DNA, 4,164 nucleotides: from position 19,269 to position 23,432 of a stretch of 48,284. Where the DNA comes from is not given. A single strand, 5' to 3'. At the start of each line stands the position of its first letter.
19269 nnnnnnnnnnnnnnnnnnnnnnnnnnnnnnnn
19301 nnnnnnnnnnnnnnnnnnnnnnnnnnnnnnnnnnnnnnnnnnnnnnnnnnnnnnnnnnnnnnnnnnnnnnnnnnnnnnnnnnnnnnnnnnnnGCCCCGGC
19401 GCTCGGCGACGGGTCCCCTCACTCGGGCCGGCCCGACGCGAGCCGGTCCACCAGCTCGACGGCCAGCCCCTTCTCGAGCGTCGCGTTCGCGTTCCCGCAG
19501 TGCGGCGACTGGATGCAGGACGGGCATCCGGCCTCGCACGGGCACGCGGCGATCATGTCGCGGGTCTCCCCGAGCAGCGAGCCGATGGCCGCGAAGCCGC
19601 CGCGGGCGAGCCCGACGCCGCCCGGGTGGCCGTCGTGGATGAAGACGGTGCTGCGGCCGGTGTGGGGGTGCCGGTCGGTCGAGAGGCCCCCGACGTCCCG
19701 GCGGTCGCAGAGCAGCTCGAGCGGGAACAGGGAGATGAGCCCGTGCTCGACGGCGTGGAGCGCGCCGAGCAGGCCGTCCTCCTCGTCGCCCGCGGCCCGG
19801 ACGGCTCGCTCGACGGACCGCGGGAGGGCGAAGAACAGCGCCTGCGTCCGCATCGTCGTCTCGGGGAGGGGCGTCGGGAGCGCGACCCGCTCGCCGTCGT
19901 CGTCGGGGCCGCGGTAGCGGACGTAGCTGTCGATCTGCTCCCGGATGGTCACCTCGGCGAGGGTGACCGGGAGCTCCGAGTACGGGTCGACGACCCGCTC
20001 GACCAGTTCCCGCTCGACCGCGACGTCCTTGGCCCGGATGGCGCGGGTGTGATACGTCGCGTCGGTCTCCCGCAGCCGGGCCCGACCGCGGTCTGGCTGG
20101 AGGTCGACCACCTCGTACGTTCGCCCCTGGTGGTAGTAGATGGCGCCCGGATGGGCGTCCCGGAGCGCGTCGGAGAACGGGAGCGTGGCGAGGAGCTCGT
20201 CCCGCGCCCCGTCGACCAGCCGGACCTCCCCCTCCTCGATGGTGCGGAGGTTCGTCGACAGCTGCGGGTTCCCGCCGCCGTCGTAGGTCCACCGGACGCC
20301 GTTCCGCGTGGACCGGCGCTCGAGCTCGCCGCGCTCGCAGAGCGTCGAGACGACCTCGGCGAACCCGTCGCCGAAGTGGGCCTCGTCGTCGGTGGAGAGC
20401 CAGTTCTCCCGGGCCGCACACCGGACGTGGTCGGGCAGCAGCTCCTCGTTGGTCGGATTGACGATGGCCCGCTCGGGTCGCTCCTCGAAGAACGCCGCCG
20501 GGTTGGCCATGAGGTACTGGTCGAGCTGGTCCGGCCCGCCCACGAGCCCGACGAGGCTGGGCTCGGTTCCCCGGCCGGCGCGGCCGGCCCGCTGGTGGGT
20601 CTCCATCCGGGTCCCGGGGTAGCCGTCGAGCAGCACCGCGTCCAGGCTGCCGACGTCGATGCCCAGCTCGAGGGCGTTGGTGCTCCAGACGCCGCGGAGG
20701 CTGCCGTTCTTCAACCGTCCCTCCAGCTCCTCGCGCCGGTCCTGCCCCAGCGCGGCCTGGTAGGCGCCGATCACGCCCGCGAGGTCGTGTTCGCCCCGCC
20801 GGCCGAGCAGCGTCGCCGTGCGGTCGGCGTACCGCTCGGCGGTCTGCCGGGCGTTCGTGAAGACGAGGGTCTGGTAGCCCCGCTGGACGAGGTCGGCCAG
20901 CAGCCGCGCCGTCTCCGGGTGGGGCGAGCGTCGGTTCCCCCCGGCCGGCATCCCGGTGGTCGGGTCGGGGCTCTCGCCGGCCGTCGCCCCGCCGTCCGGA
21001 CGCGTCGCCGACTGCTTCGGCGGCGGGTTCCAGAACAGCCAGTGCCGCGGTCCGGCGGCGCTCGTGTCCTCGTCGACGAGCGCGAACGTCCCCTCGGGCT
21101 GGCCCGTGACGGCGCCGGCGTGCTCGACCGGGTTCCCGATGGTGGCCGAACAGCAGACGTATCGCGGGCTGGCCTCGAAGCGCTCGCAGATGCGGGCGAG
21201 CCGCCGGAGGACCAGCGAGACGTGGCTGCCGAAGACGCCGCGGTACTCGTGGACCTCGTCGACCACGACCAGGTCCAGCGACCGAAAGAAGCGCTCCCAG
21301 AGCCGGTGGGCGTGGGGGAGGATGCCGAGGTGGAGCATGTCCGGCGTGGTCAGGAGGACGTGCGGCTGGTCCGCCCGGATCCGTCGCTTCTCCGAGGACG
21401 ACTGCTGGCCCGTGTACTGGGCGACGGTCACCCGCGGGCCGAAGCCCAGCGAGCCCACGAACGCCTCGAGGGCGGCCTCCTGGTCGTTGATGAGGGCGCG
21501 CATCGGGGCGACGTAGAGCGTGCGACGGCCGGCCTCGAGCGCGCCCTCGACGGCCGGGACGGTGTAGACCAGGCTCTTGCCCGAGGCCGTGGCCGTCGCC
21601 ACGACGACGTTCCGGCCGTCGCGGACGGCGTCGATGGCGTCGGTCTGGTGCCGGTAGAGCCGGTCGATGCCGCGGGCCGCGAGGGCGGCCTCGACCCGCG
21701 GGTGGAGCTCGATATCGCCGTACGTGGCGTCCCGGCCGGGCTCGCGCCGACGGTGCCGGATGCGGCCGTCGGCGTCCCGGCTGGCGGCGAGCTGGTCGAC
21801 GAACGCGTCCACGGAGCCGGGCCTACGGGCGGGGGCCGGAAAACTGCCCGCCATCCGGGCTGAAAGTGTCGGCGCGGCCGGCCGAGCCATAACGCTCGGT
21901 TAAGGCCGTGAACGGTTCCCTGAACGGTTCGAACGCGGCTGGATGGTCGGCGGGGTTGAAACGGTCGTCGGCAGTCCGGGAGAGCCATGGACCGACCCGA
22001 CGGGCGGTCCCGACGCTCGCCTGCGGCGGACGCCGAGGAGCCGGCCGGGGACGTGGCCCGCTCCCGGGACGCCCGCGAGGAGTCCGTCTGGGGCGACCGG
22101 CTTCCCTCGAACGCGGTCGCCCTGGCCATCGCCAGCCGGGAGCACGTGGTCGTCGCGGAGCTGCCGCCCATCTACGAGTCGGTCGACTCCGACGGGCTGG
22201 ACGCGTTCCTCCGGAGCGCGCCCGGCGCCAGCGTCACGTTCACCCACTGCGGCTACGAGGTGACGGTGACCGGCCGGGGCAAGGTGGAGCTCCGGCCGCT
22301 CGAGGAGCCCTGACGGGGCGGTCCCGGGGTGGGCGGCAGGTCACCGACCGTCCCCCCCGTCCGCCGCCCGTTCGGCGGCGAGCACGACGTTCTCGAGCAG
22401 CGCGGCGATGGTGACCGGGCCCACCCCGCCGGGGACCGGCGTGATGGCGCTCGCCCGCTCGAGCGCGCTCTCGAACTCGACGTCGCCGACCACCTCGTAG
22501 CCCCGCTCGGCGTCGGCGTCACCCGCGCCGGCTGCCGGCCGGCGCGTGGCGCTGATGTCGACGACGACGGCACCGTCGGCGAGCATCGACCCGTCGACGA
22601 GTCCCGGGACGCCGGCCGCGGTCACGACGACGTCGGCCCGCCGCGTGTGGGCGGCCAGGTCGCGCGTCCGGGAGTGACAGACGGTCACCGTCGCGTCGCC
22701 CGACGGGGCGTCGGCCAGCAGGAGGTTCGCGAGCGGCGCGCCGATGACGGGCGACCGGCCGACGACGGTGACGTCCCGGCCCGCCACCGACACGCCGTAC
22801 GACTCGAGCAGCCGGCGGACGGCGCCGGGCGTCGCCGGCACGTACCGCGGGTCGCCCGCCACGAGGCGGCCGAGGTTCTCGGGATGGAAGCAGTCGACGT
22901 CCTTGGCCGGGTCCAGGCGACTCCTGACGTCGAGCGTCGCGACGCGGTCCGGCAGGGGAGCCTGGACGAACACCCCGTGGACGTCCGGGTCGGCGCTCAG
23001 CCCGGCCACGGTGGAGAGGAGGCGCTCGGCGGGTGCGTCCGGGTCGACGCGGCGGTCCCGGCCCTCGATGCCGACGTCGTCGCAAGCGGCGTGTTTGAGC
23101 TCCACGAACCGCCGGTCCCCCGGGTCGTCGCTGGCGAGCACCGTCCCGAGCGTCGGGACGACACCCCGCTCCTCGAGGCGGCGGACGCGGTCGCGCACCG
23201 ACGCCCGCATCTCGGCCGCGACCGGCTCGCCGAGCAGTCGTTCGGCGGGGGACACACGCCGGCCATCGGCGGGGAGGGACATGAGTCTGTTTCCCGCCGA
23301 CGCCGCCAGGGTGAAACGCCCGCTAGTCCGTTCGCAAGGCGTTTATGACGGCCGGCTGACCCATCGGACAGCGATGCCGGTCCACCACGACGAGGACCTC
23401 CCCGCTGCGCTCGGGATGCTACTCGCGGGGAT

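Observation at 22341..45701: A candidate catabolic island for glycine-betaine-type methylated osmolytes, built from BCCT carriers, two GcvT-fold demethylases, ETF and a complete THF C1-oxidation set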

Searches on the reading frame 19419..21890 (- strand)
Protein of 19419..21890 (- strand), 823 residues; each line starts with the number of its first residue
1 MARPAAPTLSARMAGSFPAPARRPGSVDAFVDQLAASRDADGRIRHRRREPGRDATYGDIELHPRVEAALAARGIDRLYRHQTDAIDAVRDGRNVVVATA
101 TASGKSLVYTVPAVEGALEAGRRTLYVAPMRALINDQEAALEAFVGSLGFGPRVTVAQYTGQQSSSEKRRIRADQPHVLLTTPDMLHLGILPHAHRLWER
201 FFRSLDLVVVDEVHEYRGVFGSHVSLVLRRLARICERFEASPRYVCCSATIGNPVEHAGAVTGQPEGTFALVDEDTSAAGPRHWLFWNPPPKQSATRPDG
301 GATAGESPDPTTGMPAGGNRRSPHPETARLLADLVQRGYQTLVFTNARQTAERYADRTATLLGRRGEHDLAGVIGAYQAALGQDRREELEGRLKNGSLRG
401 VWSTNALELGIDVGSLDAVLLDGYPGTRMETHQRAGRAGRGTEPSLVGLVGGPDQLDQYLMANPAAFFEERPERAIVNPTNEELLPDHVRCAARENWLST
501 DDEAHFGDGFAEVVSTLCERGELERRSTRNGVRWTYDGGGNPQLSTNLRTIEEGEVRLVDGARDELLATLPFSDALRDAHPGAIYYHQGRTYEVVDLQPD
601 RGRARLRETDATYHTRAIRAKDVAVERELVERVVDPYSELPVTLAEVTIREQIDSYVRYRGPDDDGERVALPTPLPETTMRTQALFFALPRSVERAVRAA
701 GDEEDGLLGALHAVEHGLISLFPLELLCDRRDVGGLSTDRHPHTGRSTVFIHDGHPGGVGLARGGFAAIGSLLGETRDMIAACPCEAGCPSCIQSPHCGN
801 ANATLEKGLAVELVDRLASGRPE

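Call 31: search_protein_families(library=pfam, proteins=[window:19419-21890:-])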
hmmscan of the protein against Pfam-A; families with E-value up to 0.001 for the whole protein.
window:19419-21890:- (823 aa): 5 families
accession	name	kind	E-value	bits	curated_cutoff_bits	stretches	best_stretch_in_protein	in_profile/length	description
PF00270.35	DEAD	-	3.6e-31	108.6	26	1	80-255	2-164/167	DEAD/DEAH box helicase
PF09369.15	MZB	-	7.5e-21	75.1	24.2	1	715-793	2-80/80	MrfA Zn-binding domain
PF00271.37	Helicase_C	-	5.7e-13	49.5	23.5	1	330-440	5-108/110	Helicase conserved C-terminal domain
PF04851.21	ResIII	-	2.8e-06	27.8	22.5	1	78-218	4-139/164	Type III restriction enzyme, res subunit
PF22982.3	WHD_HRQ1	-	1.2e-05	26.7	27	1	477-528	1-48/70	ATP-dependent helicase HRQ1, winged helix domain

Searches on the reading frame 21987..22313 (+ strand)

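Call 31: search_protein_families(library=pfam, proteins=[window:21987-22313:+])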
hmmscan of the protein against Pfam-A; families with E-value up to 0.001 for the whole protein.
window:21987-22313:+ (108 aa): 1 family
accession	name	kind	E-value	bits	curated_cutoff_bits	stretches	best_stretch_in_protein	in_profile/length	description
PF18545.6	HalOD1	-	8.3e-16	58.3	26.3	1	38-104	3-74/74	Halobacterial output domain 1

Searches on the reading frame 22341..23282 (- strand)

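Call 9: search_protein_families(library=pfam, proteins=[window:22341-23282:-])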
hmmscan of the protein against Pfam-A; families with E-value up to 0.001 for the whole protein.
window:22341-23282:- (313 aa): 2 families
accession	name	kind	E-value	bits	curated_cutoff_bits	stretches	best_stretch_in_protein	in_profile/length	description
PF02882.25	THF_DHG_CYH_C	-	1.2e-56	191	27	1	133-306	1-159/160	Tetrahydrofolate dehydrogenase/cyclohydrolase, NAD(P)-binding domain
PF00763.28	THF_DHG_CYH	-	3.6e-26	92.1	32.8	1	17-130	2-115/115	Tetrahydrofolate dehydrogenase/cyclohydrolase, catalytic domain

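Call 13: search_protein_families(library=ncbifam, proteins=[window:22341-23282:-])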
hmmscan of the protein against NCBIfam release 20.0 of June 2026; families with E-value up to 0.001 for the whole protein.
window:22341-23282:- (313 aa): 30 families (the best 25 are shown)
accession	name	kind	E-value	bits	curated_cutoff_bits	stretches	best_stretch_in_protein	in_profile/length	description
NF010764.0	PRK14167.1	subfamily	6.3e-112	373.6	477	1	17-307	6-290/297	bifunctional 5,10-methylene-tetrahydrofolate dehydrogenase/ 5,10-methylene-tetrahydrofolate cyclohydrolase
NF010773.0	PRK14176.1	equivalog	2.1e-80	270.2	437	1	18-305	13-285/287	bifunctional 5,10-methylene-tetrahydrofolate dehydrogenase/ 5,10-methylene-tetrahydrofolate cyclohydrolase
NF010786.0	PRK14189.1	subfamily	7.5e-80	268.1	421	1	16-307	6-282/285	bifunctional methylenetetrahydrofolate dehydrogenase/methenyltetrahydrofolate cyclohydrolase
NF010789.1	PRK14193.1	equivalog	8.5e-79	264.7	401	1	14-305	3-280/281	bifunctional methylenetetrahydrofolate dehydrogenase/methenyltetrahydrofolate cyclohydrolase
NF010787.0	PRK14191.1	equivalog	1.6e-77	260.4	423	1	18-305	6-279/285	bifunctional methylenetetrahydrofolate dehydrogenase/methenyltetrahydrofolate cyclohydrolase FolD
NF010781.0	PRK14184.1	equivalog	5.8e-77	258.6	438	1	18-302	6-279/286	bifunctional 5,10-methylene-tetrahydrofolate dehydrogenase/ 5,10-methylene-tetrahydrofolate cyclohydrolase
NF010785.0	PRK14188.1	subfamily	2e-75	253.5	396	1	17-307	7-290/297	bifunctional methylenetetrahydrofolate dehydrogenase/methenyltetrahydrofolate cyclohydrolase FolD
NF010775.0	PRK14178.1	equivalog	2.5e-74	250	465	1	35-304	19-272/279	bifunctional methylenetetrahydrofolate dehydrogenase/methenyltetrahydrofolate cyclohydrolase FolD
NF010770.0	PRK14173.1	equivalog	1.1e-72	244.7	411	1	13-308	3-283/287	bifunctional 5,10-methylene-tetrahydrofolate dehydrogenase/ 5,10-methylene-tetrahydrofolate cyclohydrolase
NF010771.0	PRK14174.1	equivalog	2.6e-72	243.5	530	1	18-306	6-292/295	bifunctional 5,10-methylene-tetrahydrofolate dehydrogenase/ 5,10-methylene-tetrahydrofolate cyclohydrolase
NF010782.0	PRK14185.1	equivalog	9.7e-72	241.8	507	1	18-305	6-289/293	bifunctional methylenetetrahydrofolate dehydrogenase/methenyltetrahydrofolate cyclohydrolase FolD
NF010780.0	PRK14183.1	equivalog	1.3e-71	241.1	480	1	18-306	6-280/283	bifunctional 5,10-methylene-tetrahydrofolate dehydrogenase/ 5,10-methylene-tetrahydrofolate cyclohydrolase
NF008058.0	PRK10792.1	equivalog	1.1e-70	237.9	355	1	13-306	3-282/285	bifunctional methylenetetrahydrofolate dehydrogenase/methenyltetrahydrofolate cyclohydrolase FolD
NF010783.0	PRK14186.1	equivalog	3.8e-69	233.1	333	1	13-305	2-284/297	bifunctional methylenetetrahydrofolate dehydrogenase/methenyltetrahydrofolate cyclohydrolase FolD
NF010790.0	PRK14194.1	equivalog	3.5e-66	223.5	508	1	18-306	9-285/301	bifunctional methylenetetrahydrofolate dehydrogenase/methenyltetrahydrofolate cyclohydrolase FolD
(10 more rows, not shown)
